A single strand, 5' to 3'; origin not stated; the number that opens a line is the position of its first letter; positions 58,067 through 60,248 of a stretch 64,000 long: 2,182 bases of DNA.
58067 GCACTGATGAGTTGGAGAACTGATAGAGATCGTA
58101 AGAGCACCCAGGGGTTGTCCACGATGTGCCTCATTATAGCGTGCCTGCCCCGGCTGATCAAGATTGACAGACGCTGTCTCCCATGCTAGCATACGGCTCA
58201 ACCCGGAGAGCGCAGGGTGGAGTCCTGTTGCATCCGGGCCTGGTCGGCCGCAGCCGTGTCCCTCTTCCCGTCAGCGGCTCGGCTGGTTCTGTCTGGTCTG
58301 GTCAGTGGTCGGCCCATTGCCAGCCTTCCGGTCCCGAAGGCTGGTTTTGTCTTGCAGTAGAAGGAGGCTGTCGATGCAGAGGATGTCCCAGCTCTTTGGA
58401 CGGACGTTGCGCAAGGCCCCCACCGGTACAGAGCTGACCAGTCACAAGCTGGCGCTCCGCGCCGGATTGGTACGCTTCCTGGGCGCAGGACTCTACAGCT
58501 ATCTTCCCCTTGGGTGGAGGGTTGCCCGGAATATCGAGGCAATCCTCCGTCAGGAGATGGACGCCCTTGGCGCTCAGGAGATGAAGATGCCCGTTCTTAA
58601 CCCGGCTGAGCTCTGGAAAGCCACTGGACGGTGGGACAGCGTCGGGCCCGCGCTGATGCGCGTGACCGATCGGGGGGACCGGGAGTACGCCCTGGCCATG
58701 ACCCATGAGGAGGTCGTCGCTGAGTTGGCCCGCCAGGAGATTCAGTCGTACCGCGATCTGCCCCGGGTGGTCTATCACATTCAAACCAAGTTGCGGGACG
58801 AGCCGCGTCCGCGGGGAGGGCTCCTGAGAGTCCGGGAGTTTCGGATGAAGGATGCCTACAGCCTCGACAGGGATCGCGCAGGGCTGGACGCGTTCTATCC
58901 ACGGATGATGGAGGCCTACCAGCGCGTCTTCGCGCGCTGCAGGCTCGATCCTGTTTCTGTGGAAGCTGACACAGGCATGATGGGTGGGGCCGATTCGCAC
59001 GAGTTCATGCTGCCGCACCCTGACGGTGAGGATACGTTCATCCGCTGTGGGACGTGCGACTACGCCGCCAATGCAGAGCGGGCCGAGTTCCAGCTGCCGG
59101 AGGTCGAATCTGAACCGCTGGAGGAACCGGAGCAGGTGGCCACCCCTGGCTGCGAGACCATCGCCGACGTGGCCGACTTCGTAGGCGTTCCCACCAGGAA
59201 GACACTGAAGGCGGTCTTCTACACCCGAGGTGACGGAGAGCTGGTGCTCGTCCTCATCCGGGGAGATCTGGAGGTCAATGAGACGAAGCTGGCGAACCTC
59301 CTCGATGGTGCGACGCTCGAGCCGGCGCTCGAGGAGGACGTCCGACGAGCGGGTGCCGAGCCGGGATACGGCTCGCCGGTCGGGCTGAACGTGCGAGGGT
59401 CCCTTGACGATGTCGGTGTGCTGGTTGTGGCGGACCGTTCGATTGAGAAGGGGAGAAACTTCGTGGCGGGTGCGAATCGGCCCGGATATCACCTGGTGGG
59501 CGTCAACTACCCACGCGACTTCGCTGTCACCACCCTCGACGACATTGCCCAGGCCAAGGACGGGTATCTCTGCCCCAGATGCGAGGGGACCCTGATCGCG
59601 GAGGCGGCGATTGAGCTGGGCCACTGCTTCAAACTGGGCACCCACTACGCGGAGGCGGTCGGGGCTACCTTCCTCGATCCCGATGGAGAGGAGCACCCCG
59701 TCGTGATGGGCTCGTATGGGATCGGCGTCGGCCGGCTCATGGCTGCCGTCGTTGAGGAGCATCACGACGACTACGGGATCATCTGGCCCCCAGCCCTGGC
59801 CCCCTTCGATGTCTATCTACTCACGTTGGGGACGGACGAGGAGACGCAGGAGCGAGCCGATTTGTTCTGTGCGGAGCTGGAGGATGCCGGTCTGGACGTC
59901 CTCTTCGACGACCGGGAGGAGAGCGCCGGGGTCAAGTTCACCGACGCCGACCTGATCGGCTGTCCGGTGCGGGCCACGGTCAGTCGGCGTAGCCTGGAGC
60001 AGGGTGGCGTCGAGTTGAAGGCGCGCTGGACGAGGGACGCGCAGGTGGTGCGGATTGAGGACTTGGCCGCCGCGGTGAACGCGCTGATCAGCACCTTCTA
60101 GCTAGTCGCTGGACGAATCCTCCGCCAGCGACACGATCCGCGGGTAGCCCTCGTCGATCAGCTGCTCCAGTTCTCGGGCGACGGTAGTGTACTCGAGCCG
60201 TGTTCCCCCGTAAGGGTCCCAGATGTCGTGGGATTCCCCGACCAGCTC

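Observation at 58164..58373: proS leader: strong promoter followed by a perfect 9-bp GC hairpin + U-tract just upstream of the RBS (attenuator or T-box-like control?)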

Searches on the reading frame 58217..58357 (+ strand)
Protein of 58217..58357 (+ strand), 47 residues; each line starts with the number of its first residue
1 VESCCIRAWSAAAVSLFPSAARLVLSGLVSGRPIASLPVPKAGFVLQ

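Call 49: search_protein_families(library=ncbifam, proteins=[window:58217-58357:+], max_evalue=10)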
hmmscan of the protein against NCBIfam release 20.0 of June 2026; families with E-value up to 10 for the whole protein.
seq(47 aa): 0 families

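Call 50: search_protein_families(library=pfam, proteins=[window:58217-58357:+], max_evalue=10)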
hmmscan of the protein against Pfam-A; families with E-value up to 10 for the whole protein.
seq(47 aa): 1 family
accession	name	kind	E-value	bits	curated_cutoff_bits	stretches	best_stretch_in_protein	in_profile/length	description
PF24844.1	PolC_DP2_central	-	0.34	10.2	24.3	1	24-46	14-36/372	DNA polymerase II large subunit DP2, central domain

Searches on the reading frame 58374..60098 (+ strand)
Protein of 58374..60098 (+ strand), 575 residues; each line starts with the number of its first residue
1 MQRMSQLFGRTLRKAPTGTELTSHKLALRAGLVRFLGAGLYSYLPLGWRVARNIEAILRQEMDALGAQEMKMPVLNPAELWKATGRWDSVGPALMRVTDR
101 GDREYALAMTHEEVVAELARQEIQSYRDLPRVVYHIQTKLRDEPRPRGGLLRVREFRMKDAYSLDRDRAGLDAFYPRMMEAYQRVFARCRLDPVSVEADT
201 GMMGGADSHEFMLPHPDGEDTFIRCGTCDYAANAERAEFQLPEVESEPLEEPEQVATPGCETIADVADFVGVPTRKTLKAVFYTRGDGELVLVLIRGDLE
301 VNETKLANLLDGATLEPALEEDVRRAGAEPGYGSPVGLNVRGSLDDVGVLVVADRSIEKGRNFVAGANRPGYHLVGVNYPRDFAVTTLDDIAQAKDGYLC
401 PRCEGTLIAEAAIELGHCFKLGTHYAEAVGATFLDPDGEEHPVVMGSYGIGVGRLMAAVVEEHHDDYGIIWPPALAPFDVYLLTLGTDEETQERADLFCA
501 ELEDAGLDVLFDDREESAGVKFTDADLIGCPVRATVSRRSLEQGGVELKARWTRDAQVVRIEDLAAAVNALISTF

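Call 12: find_related_loci(query=window:58374-60098:+, collection=genome_contigs, flank=2500)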
Query window:58374-60098:+ (575 aa) in genome_contigs; peptide patterns used: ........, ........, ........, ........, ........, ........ (x = any residue, [..] = any of these).
599 stretches matched a pattern (row limit reached: there are more); 572 encode a relative of the query (tblastn E <= 1e-3); the best 80 are kept; 80 distinct loci.
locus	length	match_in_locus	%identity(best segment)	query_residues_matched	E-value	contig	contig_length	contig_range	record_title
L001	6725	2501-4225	82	1-575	0e+0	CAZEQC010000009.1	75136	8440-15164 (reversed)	MAG TPA_asm: uncultured Anaerolineales bacterium isolate binchicken_co15_221 genome assembly, contig: NODE_59_length_751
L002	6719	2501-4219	83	3-575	0e+0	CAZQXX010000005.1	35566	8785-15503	MAG TPA_asm: uncultured Anaerolineales bacterium isolate SRP319275_co2_291 genome assembly, contig: NODE_679_length_3556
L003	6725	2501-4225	83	1-575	0e+0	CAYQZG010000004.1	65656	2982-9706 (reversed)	MAG TPA_asm: uncultured Anaerolineales bacterium isolate binchicken_co15_218 genome assembly, contig: NODE_98_length_656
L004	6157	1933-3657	81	1-575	0e+0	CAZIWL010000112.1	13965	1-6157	MAG TPA_asm: uncultured Anaerolineales bacterium isolate binchicken_co334_394 genome assembly, contig: NODE_7748_length_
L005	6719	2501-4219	83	3-575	0e+0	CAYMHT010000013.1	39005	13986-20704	MAG TPA_asm: uncultured Anaerolineales bacterium isolate SRP319275_co2_51 genome assembly, contig: NODE_544_length_39005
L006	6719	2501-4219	76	3-575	0e+0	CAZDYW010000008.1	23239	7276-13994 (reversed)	MAG TPA_asm: uncultured Anaerolineales bacterium isolate binchicken_co15_170 genome assembly, contig: NODE_1062_length_2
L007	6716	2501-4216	74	3-575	0e+0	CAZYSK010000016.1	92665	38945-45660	MAG TPA_asm: uncultured Anaerolineales bacterium isolate binchicken_co334_204 genome assembly, contig: NODE_299_length_9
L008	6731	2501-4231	73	5-575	0e+0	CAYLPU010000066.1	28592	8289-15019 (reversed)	MAG TPA_asm: uncultured Anaerolineales bacterium isolate binchicken_co243_290 genome assembly, contig: NODE_1138_length_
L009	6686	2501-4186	73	3-555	0e+0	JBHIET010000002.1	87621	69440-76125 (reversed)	MAG: Anaerolineae bacterium isolate b2.sp2_bin.30 NODE_10_length_87621_cov_8.219389, whole genome shotgun sequence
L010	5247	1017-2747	70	3-575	0e+0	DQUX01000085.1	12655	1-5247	MAG TPA_asm: Anaerolineales bacterium isolate SZUA-1492 k95_107606, whole genome shotgun sequence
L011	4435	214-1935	67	3-572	0e+0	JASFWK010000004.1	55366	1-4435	MAG: Anaerolineae bacterium isolate D1105U12metaG_sub_Bin_384 D1105U12metaG_FD_scaffold_5_c1, whole genome shotgun seque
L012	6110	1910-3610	65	3-568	0e+0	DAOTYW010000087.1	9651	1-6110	MAG TPA_asm: Anaerolineae bacterium isolate H33_435 k95_1107229, whole genome shotgun sequence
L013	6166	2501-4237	64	3-575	0e+0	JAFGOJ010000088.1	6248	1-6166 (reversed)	MAG: Anaerolineae bacterium isolate Zod_Metabat.614 k87_1170115, whole genome shotgun sequence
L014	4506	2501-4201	63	3-559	0e+0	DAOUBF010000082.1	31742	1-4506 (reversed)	MAG TPA_asm: Anaerolineae bacterium isolate H68_711 k101_703141, whole genome shotgun sequence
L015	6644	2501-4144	61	3-552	0e+0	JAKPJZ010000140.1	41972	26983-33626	MAG: Chloroflexota bacterium isolate JPAS_maxbin.107 k141_105691, whole genome shotgun sequence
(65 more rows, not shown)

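Call 28: find_related_loci(query=window:58374-60098:+, collection=metagenome_contigs, flank=1200)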
Query window:58374-60098:+ (575 aa) in metagenome_contigs; peptide patterns used: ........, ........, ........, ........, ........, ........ (x = any residue, [..] = any of these).
600 stretches matched a pattern (row limit reached: there are more); 550 encode a relative of the query (tblastn E <= 1e-3); the best 80 are kept; 80 distinct loci.
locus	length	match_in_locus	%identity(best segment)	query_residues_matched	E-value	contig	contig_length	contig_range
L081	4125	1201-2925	86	1-575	0e+0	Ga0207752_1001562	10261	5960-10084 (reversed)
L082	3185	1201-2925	85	1-575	0e+0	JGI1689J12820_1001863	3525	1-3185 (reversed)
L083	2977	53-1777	81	1-575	0e+0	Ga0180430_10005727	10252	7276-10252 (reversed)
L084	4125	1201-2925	82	1-575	0e+0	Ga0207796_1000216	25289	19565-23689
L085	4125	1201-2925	81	1-575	0e+0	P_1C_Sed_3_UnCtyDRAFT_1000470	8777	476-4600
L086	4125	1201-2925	79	1-575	0e+0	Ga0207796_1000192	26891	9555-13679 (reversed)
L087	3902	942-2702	73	3-575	0e+0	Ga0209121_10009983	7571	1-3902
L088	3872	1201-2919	75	3-575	0e+0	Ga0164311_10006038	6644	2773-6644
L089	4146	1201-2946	71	3-575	0e+0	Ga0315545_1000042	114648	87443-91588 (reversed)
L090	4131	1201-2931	66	3-575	0e+0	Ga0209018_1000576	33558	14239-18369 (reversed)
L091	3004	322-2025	62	3-564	0e+0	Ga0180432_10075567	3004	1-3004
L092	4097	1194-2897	63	3-564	0e+0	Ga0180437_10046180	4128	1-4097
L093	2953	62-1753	59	3-572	0e+0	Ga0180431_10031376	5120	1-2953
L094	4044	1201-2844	61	3-555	0e+0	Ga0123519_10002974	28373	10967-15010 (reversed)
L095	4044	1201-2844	61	3-552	0e+0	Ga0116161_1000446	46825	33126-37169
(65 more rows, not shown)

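Call 51: search_protein_families(library=ncbifam, proteins=[window:58374-60098:+], max_evalue=0.00001)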
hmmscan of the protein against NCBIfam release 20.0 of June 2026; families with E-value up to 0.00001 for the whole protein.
window:58374-60098:+ (575 aa): 9 families
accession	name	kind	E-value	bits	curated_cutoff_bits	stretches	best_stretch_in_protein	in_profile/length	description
NF006625.0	PRK09194.1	equivalog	8.1e-205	681.9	558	1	3-568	2-558/559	proline--tRNA ligase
TIGR00409.1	proS_fam_II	equivalog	7.3e-171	569.9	306.7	1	3-568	2-565/568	proline--tRNA ligase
NF008979.1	PRK12325.1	exception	1.9e-131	438.9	550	2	3-238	2-238/437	proline--tRNA ligase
TIGR00408.1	proS_fam_I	equivalog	1.2e-34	120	437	2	404-572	210-381/475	proline--tRNA ligase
TIGR00418.1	thrS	equivalog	1.1e-22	80.8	383.65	1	32-162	182-316/565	threonine--tRNA ligase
NF003211.1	PRK04173.1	equivalog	1.8e-15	56.8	312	1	453-566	332-452/454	glycine--tRNA ligase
TIGR00389.1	glyS_dimeric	equivalog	6.5e-14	51.4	243.3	1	469-569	463-562/565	glycine--tRNA ligase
TIGR00442.1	hisS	equivalog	7.8e-10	38.3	286.75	0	39-180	5-144/406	histidine--tRNA ligase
NF003068.0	PRK03991.1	equivalog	2.5e-09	36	484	1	424-571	440-591/613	threonine--tRNA ligase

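Call 52: find_homologous_proteins(query=window:58374-60098:+, max_evalue=1e-100)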
Query window:58374-60098:+ (575 aa): 7983 proteins with E <= 1e-100 among 8000 candidates; the best 120 are listed.
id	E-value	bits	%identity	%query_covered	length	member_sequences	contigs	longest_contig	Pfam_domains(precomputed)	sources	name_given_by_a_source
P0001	0.0e+0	1295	99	100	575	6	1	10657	PF03129.26,PF00587.31,PF04073.21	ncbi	-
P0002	0.0e+0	1262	97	100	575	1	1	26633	PF03129.26,PF00587.31,PF04073.21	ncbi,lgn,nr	ncbi:MAG: proline--tRNA ligase [Chloroflexota bacterium]|nr:proline--tRNA ligase [Chloroflexota bact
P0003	0.0e+0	1141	86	100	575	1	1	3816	PF03129.26,PF00587.31,PF04073.21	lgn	-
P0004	0.0e+0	1137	86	99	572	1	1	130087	PF03129.26,PF00587.31,PF04073.21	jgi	jgi:prolyl-tRNA synthetase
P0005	0.0e+0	1135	86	100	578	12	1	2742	PF03129.26,PF00587.31,PF04073.21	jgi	jgi:prolyl-tRNA synthetase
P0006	0.0e+0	1128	85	100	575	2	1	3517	PF03129.26,PF00587.31,PF04073.21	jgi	-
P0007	0.0e+0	1124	85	100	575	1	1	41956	PF03129.26,PF00587.31,PF04073.21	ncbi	-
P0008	0.0e+0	1115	84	100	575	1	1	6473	PF03129.26,PF00587.31,PF04073.21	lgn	-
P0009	0.0e+0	1103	83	100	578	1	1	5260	PF03129.26,PF00587.31,PF04073.21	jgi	jgi:prolyl-tRNA synthetase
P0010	0.0e+0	1100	83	100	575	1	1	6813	PF03129.26,PF00587.31,PF04073.21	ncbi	ncbi:MAG: proline--tRNA ligase [Chloroflexota bacterium]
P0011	0.0e+0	1099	83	100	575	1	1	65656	PF03129.26,PF00587.31,PF04073.21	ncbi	-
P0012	0.0e+0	1099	82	100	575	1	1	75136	PF03129.26,PF00587.31,PF04073.21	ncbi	-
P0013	0.0e+0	1098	83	100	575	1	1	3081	PF03129.26,PF00587.31,PF04073.21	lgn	-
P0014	0.0e+0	1092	82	100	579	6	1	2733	PF03129.26,PF00587.31,PF04073.21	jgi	jgi:prolyl-tRNA synthetase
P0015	0.0e+0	1092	83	100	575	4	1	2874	PF03129.26,PF00587.31,PF04073.21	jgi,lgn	jgi:prolyl-tRNA synthetase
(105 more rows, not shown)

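Call 53: find_encoding_contigs(protein=P0001, flank=900, max_places=3)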
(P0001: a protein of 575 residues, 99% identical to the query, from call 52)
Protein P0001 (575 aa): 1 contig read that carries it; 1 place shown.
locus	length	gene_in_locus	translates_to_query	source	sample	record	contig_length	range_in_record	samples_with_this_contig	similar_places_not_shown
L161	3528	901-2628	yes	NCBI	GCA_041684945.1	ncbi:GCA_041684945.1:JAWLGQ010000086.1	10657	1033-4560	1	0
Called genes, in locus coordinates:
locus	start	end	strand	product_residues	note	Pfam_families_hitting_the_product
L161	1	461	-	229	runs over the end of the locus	PF17746:SfsA_N, PF03749:SfsA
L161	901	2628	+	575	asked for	PF00587:tRNA-synt_2b, PF04073:tRNA_edit, PF03129:HGTP_anticodon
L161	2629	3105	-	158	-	PF01451:LMWPc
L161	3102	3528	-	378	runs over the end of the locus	-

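Call 54: find_encoding_contigs(protein=P0002, flank=900, max_places=3)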
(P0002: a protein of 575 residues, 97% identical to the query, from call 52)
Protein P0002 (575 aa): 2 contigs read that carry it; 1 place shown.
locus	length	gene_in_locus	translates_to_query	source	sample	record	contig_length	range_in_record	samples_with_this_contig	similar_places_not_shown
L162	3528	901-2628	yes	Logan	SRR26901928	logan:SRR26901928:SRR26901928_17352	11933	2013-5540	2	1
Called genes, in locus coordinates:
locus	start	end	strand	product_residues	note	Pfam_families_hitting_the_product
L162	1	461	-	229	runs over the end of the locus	PF17746:SfsA_N, PF03749:SfsA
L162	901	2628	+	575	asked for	PF00587:tRNA-synt_2b, PF04073:tRNA_edit, PF03129:HGTP_anticodon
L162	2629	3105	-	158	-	PF01451:LMWPc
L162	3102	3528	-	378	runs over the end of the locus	-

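Call 58: find_encoding_contigs(protein=P0003, flank=700, max_places=2)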
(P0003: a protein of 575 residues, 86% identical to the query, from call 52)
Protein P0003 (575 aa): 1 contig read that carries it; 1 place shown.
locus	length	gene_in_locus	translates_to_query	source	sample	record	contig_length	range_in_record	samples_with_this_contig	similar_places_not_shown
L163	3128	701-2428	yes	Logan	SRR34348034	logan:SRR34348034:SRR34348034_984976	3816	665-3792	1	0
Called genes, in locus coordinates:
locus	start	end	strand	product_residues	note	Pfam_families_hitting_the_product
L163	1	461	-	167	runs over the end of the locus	-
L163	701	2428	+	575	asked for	PF00587:tRNA-synt_2b, PF04073:tRNA_edit, PF03129:HGTP_anticodon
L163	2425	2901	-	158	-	PF01451:LMWPc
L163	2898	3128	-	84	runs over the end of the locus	?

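Call 59: find_encoding_contigs(protein=P0004, flank=700, max_places=2)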
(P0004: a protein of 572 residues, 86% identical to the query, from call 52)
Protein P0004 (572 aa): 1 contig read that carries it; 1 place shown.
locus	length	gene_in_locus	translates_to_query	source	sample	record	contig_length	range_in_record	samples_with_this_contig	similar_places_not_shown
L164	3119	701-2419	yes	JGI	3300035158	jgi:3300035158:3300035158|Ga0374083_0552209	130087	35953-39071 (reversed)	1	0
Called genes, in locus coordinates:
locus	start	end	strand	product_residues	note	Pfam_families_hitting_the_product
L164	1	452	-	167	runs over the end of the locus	-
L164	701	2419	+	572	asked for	PF00587:tRNA-synt_2b, PF04073:tRNA_edit, PF03129:HGTP_anticodon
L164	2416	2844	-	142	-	PF01451:LMWPc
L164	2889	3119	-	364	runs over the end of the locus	-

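Call 60: find_encoding_contigs(protein=P0007, flank=700, max_places=2)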
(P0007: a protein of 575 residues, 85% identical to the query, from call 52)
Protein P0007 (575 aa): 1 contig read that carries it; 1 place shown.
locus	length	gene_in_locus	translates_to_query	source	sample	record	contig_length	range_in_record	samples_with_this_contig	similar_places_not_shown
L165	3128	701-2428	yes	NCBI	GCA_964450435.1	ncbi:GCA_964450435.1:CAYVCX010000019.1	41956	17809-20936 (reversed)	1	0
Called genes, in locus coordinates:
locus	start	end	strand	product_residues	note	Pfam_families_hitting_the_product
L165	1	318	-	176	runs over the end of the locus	-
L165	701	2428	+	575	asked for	PF00587:tRNA-synt_2b, PF04073:tRNA_edit, PF03129:HGTP_anticodon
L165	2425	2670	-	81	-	PF01451:LMWPc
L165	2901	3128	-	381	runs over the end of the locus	-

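Call 61: find_encoding_contigs(protein=P0008, flank=700, max_places=2)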
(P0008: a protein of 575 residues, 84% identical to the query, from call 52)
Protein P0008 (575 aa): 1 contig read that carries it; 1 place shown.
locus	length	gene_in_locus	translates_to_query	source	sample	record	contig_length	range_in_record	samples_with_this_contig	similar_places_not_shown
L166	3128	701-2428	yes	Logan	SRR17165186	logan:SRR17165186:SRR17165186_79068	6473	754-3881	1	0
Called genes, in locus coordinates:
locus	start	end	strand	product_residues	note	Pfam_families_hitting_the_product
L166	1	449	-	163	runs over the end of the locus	-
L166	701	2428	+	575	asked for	PF00587:tRNA-synt_2b, PF04073:tRNA_edit, PF03129:HGTP_anticodon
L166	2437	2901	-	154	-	PF01451:LMWPc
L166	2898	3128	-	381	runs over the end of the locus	-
